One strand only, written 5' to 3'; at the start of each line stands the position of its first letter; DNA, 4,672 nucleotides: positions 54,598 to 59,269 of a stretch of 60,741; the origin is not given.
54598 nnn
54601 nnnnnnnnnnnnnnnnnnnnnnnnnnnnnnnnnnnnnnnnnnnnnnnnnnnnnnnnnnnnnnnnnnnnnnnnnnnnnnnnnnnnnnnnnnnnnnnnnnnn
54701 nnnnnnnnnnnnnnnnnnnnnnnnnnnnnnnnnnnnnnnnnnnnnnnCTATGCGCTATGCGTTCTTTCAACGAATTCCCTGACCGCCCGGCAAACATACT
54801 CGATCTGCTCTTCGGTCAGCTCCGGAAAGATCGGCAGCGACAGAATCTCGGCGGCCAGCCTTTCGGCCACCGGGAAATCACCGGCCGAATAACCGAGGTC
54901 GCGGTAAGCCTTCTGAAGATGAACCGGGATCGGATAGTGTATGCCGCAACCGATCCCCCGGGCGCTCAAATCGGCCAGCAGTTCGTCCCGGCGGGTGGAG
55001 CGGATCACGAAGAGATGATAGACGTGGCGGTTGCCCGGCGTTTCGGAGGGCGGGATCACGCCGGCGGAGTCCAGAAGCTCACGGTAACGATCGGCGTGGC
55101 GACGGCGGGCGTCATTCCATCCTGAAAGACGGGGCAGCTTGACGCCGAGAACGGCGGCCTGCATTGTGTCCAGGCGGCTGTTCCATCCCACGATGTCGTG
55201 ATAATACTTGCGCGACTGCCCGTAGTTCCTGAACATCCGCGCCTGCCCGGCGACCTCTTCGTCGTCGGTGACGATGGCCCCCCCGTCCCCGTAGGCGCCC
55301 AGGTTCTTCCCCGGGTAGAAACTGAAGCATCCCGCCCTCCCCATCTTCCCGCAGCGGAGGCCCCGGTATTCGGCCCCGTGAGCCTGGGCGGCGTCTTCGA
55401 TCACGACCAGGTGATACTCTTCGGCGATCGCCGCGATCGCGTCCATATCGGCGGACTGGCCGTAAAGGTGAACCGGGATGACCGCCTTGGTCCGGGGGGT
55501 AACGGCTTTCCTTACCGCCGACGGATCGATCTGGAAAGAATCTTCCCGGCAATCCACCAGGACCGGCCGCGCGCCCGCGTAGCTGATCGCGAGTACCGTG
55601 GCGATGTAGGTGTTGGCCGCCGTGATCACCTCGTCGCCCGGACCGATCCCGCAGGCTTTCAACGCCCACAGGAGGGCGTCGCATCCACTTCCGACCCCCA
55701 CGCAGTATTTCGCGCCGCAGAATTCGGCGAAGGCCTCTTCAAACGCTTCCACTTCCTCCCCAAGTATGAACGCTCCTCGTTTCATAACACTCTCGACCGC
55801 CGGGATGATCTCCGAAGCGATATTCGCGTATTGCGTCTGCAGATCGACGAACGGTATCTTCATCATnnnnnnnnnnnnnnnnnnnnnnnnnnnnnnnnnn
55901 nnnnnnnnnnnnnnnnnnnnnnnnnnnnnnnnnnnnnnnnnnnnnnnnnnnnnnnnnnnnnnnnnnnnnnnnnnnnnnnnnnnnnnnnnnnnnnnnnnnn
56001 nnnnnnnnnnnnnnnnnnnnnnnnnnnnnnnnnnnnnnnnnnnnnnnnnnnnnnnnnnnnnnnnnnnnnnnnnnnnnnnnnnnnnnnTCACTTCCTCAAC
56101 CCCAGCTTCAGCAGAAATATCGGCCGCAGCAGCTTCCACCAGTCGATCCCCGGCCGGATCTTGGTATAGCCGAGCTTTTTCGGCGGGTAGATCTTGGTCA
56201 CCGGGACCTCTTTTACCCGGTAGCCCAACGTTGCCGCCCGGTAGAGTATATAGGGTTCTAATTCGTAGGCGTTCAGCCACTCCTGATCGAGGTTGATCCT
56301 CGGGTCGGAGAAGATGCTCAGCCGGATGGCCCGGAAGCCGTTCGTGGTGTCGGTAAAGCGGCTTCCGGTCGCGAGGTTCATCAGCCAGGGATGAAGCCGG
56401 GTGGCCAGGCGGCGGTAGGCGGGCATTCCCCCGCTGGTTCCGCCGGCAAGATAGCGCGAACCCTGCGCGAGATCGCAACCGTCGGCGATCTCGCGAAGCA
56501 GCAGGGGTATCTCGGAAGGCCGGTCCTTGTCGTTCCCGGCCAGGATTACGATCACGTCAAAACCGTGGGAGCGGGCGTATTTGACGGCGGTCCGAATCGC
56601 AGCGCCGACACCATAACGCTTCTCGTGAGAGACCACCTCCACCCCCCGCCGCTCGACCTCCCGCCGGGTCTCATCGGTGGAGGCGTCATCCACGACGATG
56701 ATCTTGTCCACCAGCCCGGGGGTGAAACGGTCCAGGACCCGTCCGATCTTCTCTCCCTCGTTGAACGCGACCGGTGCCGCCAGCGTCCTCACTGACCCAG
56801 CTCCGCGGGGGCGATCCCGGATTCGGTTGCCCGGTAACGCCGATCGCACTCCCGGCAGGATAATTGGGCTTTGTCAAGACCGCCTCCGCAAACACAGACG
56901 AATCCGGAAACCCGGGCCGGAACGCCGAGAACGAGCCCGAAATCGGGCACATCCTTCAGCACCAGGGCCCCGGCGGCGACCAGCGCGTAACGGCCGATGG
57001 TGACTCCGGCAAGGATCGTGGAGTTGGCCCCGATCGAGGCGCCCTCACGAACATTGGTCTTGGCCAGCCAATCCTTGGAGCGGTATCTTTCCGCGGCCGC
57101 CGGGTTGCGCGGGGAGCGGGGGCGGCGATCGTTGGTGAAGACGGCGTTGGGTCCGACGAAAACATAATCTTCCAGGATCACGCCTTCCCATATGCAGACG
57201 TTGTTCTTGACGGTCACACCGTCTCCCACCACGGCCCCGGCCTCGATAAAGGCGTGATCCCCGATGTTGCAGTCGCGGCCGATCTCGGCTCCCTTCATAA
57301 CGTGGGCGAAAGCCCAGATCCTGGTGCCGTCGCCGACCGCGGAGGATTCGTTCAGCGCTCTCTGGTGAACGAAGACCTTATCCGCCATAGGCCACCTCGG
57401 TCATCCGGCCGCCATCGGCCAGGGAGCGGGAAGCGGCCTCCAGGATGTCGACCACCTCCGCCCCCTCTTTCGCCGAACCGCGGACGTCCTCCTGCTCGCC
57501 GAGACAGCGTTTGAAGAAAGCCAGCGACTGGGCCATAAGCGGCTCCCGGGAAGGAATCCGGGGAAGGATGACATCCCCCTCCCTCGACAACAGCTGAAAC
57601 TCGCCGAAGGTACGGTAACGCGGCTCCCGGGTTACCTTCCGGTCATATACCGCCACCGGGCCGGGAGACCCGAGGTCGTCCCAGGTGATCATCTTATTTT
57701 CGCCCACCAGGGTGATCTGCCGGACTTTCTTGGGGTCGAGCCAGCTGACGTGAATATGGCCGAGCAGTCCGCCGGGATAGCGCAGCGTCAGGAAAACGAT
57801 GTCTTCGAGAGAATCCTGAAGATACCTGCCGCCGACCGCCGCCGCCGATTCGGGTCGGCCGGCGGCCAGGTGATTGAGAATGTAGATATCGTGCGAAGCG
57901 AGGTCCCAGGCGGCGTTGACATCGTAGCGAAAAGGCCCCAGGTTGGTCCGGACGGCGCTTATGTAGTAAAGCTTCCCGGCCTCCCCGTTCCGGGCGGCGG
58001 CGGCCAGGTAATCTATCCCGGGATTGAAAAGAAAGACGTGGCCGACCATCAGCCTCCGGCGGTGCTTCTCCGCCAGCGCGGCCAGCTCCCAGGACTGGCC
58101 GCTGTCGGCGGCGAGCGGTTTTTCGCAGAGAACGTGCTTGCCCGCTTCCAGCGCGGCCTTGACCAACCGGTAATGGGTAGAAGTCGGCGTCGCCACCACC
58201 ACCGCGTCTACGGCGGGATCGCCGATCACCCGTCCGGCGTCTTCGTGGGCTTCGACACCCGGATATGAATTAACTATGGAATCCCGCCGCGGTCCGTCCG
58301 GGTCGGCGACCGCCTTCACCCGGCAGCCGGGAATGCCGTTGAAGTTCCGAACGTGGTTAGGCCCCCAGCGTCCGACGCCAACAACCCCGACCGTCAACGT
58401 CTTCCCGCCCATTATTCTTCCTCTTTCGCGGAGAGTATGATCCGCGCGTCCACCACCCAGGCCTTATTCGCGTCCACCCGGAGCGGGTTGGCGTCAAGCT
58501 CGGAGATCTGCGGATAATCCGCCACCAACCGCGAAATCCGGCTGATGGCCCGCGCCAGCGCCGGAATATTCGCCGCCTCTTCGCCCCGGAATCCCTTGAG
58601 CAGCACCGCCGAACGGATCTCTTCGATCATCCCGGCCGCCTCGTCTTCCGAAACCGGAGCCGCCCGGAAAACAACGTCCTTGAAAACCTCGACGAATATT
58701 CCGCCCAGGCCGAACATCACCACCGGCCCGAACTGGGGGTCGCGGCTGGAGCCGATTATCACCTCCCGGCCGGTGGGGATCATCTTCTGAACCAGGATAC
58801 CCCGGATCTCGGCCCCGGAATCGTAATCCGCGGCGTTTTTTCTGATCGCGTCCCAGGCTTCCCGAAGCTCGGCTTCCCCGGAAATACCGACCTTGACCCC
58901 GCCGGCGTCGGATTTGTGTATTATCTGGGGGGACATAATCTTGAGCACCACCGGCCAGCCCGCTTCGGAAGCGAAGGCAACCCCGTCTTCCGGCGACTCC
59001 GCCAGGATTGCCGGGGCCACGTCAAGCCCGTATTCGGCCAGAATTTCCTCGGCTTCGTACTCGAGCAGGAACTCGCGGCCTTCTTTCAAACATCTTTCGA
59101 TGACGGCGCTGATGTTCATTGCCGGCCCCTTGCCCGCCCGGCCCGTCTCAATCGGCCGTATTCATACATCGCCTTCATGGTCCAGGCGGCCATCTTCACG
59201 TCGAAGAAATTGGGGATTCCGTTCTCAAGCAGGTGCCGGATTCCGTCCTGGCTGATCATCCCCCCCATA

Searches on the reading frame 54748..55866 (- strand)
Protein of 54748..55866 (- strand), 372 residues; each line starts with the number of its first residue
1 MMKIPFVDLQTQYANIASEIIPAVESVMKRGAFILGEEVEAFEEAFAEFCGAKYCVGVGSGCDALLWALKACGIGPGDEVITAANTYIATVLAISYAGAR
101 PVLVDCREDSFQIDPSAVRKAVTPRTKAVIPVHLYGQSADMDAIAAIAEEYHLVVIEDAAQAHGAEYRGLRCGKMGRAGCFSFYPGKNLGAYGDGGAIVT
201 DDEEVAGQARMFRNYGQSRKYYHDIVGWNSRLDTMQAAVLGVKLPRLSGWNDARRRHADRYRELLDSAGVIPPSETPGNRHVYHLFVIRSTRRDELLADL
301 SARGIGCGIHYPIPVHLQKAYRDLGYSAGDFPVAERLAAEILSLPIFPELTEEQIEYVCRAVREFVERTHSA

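Call 14: search_protein_families(library=pfam, proteins=[window:54748-55866:-])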
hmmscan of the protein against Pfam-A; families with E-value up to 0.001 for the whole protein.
window:54748-55866:- (372 aa): 4 families
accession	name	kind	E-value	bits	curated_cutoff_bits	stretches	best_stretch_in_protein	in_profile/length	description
PF01041.23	DegT_DnrJ_EryC1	-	2.8e-127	425.3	19.8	1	16-363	3-360/360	DegT/DnrJ/EryC1/StrS aminotransferase family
PF00155.27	Aminotran_1_2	-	1.1e-10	41.8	19.7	1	40-216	45-248/361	Aminotransferase class I and II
PF01053.26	Cys_Met_Meta_PP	-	2.5e-06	26.7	27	1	40-173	55-188/381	Cys/Met metabolism PLP-dependent enzyme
PF00266.25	Aminotran_5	-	3.1e-05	23.6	21.5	1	35-164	41-181/371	Aminotransferase class-V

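Call 75: find_homologous_proteins(query=window:54748-55866:-, max_evalue=1e-60)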
Query window:54748-55866:- (372 aa): 7999 proteins with E <= 1e-60 among 8000 candidates; the best 120 are listed.
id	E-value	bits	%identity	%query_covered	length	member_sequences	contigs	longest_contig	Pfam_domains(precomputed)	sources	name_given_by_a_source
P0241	1.1e-249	846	100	100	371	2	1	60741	PF00155.28,PF01053.27,PF01041.24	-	-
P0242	3.2e-205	699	82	98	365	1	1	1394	PF00155.28,PF01041.24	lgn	-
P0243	2.8e-184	631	73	98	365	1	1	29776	PF00155.28,PF01212.28,PF01053.27,PF01041.24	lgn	-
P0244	2.6e-182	624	72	99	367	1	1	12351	PF00155.28,PF01212.28,PF01053.27,PF01041.24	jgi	-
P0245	4.8e-179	613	71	99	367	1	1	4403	PF00155.28,PF01212.28,PF01053.27,PF01041.24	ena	-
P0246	6.5e-178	610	70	98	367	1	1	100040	PF00155.28,PF01053.27,PF01041.24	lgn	-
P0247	3.9e-177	607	71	98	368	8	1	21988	PF00155.28,PF01041.24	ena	-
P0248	6.2e-177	606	72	98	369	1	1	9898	PF00155.28,PF01041.24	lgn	-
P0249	1.5e-174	599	70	98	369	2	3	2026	PF00155.28,PF01041.24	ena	-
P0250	6.1e-174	596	69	98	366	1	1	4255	PF00155.28,PF01053.27,PF01041.24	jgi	jgi:dTDP-4-amino-4,6-dideoxygalactose transaminase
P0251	8.0e-174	596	69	98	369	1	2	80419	PF00155.28,PF01041.24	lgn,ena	-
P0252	1.4e-173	595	69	99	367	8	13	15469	PF00155.28,PF01053.27,PF01041.24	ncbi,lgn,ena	-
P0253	4.8e-173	594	69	99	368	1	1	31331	PF00155.28,PF01041.24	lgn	-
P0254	1.5e-172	592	69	96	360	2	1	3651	PF01053.27,PF01041.24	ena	-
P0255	2.6e-172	591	68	98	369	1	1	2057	PF00155.28,PF01041.24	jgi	jgi:dTDP-4-amino-4,6-dideoxygalactose transaminase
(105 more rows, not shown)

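Call 76: find_encoding_contigs(protein=P0242, flank=3000, max_places=3)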
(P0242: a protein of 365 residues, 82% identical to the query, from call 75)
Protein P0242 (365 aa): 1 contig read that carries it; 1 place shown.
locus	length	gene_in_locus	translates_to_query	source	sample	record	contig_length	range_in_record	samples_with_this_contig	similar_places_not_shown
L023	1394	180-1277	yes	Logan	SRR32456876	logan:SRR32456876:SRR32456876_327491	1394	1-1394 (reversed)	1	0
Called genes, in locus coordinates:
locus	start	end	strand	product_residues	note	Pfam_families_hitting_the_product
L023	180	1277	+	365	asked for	PF00155:Aminotran_1_2, PF01041:DegT_DnrJ_EryC1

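Call 77: find_encoding_contigs(protein=P0243, flank=10000, max_places=2)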
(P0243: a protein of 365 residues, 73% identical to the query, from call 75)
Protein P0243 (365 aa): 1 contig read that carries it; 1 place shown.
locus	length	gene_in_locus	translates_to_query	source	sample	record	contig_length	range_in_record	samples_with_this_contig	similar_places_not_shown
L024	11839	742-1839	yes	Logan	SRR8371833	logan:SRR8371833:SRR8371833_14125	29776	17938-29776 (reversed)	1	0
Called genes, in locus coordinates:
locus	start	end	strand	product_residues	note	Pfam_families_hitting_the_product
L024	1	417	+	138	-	?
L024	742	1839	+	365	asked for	PF00155:Aminotran_1_2, PF01041:DegT_DnrJ_EryC1, PF01212:Beta_elim_lyase (faint), PF01053:Cys_Met_Meta_PP (weak)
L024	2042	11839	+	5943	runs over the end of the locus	PF13229:Beta_helix (weak), PF05048:NosD, PF13229:Beta_helix (weak), PF05048:NosD (weak), PF13229:Beta_helix (weak), PF22842:Pel9A-like_beta_helix, PF13229:Beta_helix (weak), PF08480:Disaggr_assoc, +3 more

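Call 83: find_encoding_contigs(protein=P0245, flank=5000, max_places=2)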
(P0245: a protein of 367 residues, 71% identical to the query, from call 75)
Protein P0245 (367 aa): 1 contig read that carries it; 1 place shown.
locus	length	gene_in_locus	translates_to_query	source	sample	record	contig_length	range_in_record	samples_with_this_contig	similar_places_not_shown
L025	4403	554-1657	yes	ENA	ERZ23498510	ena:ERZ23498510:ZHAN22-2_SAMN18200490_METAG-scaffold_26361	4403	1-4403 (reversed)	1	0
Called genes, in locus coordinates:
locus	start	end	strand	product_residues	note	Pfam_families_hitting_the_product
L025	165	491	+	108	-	-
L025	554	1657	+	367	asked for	PF00155:Aminotran_1_2, PF01041:DegT_DnrJ_EryC1, PF01212:Beta_elim_lyase (weak), PF01053:Cys_Met_Meta_PP (weak)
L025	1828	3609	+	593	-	PF01609:DDE_Tnp_1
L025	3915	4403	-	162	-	?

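Call 84: find_encoding_contigs(protein=P0244, flank=8000, max_places=2)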
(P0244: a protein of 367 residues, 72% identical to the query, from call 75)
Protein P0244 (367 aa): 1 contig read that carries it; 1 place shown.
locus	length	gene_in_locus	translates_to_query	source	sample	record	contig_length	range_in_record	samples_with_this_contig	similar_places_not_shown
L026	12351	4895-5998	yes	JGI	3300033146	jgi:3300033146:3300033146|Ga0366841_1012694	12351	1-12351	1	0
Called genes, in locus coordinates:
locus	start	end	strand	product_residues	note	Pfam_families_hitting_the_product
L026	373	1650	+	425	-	PF00709:Adenylsucc_synt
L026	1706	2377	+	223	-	PF01255:Prenyltransf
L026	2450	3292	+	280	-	PF01148:CTP_transf_1, PF01864:CarS-like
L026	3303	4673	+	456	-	PF02163:Peptidase_M50, PF00595:PDZ, PF13180:PDZ_2 (weak), PF17820:PDZ_6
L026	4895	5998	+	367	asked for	PF00155:Aminotran_1_2, PF01041:DegT_DnrJ_EryC1, PF01212:Beta_elim_lyase (weak), PF01053:Cys_Met_Meta_PP (weak)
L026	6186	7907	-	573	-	PF01145:Band_7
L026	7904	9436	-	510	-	PF01145:Band_7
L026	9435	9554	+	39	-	-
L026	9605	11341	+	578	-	PF00128:Alpha-amylase, PF16657:Malt_amylase_C (weak)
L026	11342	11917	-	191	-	-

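Call 86: find_encoding_contigs(protein=P0363, flank=5000, max_places=4)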
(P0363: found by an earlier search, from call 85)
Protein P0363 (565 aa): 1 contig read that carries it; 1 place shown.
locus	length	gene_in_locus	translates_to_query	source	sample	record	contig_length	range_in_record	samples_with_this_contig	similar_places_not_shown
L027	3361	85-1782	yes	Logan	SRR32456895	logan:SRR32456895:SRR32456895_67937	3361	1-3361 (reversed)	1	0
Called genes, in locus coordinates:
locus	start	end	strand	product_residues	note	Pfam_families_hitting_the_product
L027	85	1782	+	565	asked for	PF02401:LYTB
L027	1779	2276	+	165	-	PF01035:DNA_binding_1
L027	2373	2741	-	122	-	PF27226:AF_1845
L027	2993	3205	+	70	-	-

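Call 88: find_encoding_contigs(protein=P0361, flank=3000, max_places=4)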
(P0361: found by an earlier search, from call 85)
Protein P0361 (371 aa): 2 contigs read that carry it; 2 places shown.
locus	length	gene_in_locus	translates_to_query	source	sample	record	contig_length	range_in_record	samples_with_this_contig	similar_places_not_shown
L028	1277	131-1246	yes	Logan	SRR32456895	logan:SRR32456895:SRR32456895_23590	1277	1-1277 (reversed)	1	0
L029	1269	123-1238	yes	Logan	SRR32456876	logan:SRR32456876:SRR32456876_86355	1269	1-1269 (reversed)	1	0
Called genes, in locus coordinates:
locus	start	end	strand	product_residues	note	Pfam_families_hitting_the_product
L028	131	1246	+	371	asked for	PF00155:Aminotran_1_2, PF01041:DegT_DnrJ_EryC1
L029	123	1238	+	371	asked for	PF00155:Aminotran_1_2, PF01041:DegT_DnrJ_EryC1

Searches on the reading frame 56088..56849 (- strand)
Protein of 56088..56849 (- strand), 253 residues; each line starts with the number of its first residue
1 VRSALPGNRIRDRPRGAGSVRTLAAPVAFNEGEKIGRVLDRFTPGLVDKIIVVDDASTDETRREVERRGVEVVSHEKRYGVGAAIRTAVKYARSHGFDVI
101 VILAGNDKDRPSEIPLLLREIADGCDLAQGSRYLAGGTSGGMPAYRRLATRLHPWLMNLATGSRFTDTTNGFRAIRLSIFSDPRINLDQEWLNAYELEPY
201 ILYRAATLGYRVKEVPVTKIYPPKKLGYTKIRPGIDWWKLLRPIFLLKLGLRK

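Call 14: search_protein_families(library=pfam, proteins=[window:56088-56849:-])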
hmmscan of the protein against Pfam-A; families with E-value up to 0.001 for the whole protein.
window:56088-56849:- (253 aa): 2 families
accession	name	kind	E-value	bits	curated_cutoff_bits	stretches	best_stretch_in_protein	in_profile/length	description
PF00535.33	Glycos_transf_2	-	2.4e-16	60.6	23.3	1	28-179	6-163/168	Glycosyl transferase family 2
PF12804.13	NTP_transf_3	-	6.6e-05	23.6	27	1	33-104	25-93/160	MobA-like NTP transferase domain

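Call 85: list_cluster_members(proteins=[P0241, window:56088-56849:-, window:52695-54392:-, window:44439-46841:-, window:18650-20794:+, window:57378-58412:-, window:56789-57388:-, window:48174-48527:-, window:42847-44154:-, window:27811-28389:+])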
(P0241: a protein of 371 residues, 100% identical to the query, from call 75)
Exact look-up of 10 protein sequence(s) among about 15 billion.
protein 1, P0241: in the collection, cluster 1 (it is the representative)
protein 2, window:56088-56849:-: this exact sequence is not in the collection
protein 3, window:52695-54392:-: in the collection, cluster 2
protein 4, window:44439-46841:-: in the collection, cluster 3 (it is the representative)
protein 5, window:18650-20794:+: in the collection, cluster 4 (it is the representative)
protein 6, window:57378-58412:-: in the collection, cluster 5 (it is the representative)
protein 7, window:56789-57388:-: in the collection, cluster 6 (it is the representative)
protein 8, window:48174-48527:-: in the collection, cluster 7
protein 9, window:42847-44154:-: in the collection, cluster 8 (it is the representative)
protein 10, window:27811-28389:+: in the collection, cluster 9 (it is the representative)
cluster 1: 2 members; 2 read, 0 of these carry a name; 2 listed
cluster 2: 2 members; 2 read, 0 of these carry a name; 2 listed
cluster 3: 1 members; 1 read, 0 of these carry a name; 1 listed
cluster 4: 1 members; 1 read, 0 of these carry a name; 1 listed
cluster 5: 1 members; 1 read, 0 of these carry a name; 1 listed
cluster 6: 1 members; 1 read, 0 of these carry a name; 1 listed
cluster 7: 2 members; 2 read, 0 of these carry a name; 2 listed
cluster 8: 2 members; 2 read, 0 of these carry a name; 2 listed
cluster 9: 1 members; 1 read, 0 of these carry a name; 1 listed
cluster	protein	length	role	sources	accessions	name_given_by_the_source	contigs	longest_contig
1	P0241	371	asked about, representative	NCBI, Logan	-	-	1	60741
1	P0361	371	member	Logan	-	-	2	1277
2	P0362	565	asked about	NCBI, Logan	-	-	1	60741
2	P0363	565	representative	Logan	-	-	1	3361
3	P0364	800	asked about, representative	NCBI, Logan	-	-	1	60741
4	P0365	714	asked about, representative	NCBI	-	-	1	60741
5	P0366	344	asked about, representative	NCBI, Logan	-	-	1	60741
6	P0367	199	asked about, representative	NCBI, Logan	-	-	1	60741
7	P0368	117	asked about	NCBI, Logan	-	-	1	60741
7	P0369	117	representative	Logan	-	-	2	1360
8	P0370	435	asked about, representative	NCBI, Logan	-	-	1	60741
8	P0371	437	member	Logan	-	-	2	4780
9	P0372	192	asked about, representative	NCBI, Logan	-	-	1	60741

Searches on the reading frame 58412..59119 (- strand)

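Call 65: search_protein_families(library=pfam, proteins=[window:58412-59119:-], max_evalue=0.00001)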
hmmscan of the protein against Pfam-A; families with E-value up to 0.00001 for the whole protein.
window:58412-59119:- (235 aa): 2 families
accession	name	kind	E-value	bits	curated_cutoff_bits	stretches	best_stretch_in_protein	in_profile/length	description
PF13549.11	ATP-grasp_5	-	5e-83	278.2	27.6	1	10-229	2-221/221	ATP-grasp domain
PF08442.15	ATP-grasp_2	-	6e-06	26.4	29.5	1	18-136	2-124/202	ATP-grasp domain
